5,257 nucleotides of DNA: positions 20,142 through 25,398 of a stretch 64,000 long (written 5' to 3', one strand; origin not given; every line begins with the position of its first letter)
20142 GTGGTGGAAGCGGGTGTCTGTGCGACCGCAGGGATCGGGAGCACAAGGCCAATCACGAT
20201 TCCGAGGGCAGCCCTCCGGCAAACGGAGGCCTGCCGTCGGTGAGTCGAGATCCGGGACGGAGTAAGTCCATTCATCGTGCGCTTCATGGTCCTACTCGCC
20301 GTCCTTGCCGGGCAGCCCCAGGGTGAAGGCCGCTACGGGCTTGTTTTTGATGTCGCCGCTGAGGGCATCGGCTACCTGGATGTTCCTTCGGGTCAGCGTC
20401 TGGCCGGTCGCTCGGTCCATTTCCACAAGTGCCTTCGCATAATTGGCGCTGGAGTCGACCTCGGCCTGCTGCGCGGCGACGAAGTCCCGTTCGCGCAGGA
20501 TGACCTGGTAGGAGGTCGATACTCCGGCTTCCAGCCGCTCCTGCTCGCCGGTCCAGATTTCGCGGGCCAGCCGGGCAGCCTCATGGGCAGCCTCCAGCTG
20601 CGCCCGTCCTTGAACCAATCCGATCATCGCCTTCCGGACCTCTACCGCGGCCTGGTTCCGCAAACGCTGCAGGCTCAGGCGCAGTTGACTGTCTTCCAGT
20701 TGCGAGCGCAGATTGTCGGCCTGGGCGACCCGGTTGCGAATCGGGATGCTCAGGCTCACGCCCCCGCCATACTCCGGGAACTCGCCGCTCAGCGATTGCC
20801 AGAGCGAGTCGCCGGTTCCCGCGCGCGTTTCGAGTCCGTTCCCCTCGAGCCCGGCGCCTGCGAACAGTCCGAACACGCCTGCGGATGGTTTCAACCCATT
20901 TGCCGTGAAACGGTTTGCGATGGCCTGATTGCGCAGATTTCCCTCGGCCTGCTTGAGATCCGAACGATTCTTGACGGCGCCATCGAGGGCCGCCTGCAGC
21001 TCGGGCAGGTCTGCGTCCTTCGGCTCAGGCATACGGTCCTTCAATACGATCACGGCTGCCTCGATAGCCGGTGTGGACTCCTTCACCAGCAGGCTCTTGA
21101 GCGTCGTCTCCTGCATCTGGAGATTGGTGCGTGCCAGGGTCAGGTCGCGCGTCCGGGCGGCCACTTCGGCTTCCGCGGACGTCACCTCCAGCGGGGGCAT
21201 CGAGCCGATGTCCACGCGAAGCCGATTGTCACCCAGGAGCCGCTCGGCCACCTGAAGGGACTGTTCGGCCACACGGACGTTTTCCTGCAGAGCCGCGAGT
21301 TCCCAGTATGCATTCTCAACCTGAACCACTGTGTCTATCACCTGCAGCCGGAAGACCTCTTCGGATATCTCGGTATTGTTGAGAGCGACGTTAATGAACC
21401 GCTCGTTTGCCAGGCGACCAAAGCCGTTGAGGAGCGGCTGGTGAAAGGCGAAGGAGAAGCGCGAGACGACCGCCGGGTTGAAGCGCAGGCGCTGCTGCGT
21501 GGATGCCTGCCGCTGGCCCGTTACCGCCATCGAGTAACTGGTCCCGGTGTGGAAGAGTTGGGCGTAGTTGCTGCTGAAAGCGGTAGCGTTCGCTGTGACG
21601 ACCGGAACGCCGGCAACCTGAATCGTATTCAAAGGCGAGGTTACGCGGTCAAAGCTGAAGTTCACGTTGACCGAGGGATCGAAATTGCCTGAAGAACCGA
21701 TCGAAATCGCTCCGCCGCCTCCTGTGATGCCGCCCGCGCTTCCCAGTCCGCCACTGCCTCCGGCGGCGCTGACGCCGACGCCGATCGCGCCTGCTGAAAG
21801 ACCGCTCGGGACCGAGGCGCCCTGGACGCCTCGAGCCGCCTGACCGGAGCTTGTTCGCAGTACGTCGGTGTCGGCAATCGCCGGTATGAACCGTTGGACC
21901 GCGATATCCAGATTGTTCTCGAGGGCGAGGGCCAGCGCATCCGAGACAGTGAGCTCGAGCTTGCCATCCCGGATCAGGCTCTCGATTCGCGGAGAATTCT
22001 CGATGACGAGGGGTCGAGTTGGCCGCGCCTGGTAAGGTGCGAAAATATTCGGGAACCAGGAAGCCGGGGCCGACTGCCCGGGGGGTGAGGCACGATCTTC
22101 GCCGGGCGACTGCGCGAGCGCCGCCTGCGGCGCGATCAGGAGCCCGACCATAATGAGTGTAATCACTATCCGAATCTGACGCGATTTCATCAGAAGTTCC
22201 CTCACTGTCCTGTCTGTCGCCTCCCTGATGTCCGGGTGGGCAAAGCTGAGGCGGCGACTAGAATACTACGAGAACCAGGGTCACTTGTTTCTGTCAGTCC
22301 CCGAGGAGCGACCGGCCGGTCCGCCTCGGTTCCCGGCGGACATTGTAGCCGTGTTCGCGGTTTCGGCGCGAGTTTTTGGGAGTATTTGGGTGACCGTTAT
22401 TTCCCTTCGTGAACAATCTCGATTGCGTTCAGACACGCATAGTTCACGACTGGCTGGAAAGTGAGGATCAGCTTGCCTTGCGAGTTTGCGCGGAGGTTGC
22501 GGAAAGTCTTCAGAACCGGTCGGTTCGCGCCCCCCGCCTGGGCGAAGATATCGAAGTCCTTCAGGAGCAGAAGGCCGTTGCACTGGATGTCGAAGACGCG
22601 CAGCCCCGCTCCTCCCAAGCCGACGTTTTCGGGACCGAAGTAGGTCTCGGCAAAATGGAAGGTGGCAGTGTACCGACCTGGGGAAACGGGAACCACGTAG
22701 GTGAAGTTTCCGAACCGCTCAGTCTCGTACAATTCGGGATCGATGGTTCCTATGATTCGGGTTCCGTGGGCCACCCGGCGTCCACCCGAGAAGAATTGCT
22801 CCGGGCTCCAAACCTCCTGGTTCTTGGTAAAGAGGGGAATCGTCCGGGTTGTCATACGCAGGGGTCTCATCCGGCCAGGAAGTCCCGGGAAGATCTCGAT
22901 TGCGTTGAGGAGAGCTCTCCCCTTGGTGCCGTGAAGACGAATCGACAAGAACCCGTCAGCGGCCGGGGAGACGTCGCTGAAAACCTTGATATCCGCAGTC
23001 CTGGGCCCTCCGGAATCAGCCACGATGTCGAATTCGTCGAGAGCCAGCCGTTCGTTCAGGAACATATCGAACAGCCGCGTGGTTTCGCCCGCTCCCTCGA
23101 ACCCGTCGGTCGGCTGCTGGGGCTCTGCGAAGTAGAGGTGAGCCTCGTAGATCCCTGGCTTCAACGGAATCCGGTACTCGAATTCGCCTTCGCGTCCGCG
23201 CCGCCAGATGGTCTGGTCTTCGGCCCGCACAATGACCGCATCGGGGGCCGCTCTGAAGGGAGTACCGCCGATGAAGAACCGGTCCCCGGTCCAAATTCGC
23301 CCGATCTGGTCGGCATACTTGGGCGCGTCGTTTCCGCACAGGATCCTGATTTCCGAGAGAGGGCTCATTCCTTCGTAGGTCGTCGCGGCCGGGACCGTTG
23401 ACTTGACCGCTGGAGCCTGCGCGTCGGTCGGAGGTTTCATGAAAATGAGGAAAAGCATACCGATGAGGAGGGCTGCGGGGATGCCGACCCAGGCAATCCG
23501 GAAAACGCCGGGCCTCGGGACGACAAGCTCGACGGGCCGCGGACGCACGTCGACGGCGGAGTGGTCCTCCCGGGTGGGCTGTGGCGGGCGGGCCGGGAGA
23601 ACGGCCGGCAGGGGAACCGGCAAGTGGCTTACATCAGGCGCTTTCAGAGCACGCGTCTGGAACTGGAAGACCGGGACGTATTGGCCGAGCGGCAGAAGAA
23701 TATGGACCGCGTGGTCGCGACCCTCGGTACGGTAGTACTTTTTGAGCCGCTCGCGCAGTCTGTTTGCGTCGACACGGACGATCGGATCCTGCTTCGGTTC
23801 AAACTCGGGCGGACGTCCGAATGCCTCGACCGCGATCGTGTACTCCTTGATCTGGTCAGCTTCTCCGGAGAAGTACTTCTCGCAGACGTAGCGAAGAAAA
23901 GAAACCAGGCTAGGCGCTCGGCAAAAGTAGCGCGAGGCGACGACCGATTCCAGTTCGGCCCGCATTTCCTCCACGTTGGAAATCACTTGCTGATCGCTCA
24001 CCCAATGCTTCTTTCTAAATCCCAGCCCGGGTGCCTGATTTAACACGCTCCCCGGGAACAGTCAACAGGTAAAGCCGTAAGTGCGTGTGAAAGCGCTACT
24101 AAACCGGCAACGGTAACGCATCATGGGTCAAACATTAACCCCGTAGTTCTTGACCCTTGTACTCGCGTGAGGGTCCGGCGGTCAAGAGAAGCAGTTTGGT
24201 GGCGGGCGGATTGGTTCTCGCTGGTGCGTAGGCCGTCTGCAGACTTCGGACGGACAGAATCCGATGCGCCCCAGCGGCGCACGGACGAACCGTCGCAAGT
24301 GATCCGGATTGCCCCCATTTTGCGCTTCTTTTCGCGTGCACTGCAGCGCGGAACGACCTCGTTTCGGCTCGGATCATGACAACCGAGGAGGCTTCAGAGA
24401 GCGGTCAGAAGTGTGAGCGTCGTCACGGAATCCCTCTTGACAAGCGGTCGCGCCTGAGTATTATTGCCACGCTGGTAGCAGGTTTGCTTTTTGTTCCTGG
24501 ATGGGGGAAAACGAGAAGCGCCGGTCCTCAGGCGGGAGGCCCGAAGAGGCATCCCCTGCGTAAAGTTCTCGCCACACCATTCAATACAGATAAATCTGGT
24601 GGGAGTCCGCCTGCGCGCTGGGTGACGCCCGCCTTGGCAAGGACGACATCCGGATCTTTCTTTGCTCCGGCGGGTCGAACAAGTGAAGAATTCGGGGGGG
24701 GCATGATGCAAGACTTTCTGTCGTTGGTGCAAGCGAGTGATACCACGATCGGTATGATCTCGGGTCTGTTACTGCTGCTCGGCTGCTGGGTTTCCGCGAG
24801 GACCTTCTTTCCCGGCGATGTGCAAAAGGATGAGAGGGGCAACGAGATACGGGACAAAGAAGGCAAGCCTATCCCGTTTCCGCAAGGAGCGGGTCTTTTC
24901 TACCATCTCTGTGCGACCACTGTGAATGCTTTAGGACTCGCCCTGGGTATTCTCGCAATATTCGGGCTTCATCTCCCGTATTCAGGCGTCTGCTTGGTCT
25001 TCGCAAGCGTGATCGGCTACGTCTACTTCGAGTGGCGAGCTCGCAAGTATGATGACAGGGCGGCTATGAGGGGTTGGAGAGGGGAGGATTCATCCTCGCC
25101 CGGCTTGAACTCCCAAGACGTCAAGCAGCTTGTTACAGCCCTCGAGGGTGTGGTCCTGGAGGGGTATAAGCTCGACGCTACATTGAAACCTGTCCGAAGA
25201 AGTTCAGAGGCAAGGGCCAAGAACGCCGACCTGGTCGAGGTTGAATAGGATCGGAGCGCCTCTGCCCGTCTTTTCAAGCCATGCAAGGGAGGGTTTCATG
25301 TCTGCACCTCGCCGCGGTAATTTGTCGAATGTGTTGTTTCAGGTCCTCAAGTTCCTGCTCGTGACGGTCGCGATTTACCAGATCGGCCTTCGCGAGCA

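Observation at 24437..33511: Six-gene operon of entirely uncharacterised membrane/secreted proteins ending in a 1,420-aa PKD + 12x Ig-repeat giant; followed by a hybrid kinase and a secreted M6/NHL protease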

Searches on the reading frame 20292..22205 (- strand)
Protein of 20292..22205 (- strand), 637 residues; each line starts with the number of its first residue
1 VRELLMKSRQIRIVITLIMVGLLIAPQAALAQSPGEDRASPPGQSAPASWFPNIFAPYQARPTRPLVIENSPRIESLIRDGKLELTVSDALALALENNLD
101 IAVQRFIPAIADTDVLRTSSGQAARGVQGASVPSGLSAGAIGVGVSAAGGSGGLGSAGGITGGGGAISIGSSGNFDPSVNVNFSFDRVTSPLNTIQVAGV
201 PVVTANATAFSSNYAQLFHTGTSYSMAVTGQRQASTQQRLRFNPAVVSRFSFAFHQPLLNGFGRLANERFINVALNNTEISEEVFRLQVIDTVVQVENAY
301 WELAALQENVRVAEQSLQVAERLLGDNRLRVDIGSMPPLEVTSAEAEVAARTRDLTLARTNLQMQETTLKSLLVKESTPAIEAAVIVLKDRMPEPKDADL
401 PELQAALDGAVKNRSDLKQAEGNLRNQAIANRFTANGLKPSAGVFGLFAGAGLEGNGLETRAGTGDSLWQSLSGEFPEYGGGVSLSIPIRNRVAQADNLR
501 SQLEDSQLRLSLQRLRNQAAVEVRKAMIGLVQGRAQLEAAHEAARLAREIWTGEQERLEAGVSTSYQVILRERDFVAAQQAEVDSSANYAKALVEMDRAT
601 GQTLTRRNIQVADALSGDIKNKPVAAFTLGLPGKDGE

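Call 51: search_protein_families(library=pfam, proteins=[window:20292-22205:-], max_evalue=0.001)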
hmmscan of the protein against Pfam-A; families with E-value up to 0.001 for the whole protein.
window:20292-22205:- (637 aa): 1 family
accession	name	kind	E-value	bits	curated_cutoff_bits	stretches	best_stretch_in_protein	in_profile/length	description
PF02321.23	OEP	-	2.4e-30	106.2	22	2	403-601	1-187/187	Outer membrane efflux protein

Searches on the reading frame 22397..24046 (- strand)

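Call 51: search_protein_families(library=pfam, proteins=[window:22397-24046:-], max_evalue=0.001)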
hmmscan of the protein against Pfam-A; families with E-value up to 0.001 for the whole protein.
window:22397-24046:- (549 aa): 2 families
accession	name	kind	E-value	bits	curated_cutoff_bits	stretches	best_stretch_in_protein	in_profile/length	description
PF11721.14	Malectin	-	6.6e-34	117.7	23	2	409-518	16-128/163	Malectin domain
PF12819.13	Malectin_like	-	1.6e-06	28.1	24.5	0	288-386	235-329/331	Malectin-like domain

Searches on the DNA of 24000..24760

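Call 107: search_rna_families(source=window, start=24000, end=24760, threshold=evalue, max_evalue=1)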
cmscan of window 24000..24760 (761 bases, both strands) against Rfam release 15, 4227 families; matches with E-value up to 1: 0.
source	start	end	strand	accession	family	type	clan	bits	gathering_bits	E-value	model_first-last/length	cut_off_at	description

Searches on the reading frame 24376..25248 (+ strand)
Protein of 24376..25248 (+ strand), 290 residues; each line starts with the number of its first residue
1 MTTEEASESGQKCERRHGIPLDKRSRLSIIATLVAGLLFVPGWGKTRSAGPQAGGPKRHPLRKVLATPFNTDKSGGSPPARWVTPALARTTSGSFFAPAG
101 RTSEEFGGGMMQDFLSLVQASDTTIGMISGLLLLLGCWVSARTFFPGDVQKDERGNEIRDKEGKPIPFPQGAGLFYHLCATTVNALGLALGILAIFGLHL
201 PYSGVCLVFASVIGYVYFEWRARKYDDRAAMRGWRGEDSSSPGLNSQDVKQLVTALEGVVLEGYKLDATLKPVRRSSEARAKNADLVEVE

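Call 5: search_protein_families(library=pfam, proteins=[window:24376-25248:+], max_evalue=0.01)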
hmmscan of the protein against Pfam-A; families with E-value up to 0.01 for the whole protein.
window:24376-25248:+ (290 aa): 0 families

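Call 8: search_protein_families(library=ncbifam, proteins=[window:24376-25248:+], max_evalue=0.1)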
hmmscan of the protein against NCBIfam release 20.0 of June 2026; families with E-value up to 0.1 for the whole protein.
window:24376-25248:+ (290 aa): 0 families

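Call 9: search_protein_families(library=padloc, proteins=[window:24376-25248:+], max_evalue=0.1)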
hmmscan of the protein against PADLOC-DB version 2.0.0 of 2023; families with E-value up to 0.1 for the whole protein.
window:24376-25248:+ (290 aa): 0 families

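Call 78: search_protein_families(library=pfam, proteins=[window:24376-25248:+], max_evalue=10)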
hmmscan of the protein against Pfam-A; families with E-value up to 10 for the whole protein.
window:24376-25248:+ (290 aa): 3 families
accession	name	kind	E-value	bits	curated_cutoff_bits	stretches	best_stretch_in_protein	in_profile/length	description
PF12270.13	Cyt_c_ox_IV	-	0.059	13.9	26.9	1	123-220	35-126/132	Cytochrome c oxidase subunit IV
PF12750.12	Maff2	-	0.079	13.3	27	1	237-266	34-62/70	Maff2 family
PF04341.17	DUF485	-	0.78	10.2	28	0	113-141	40-68/88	Protein of unknown function, DUF485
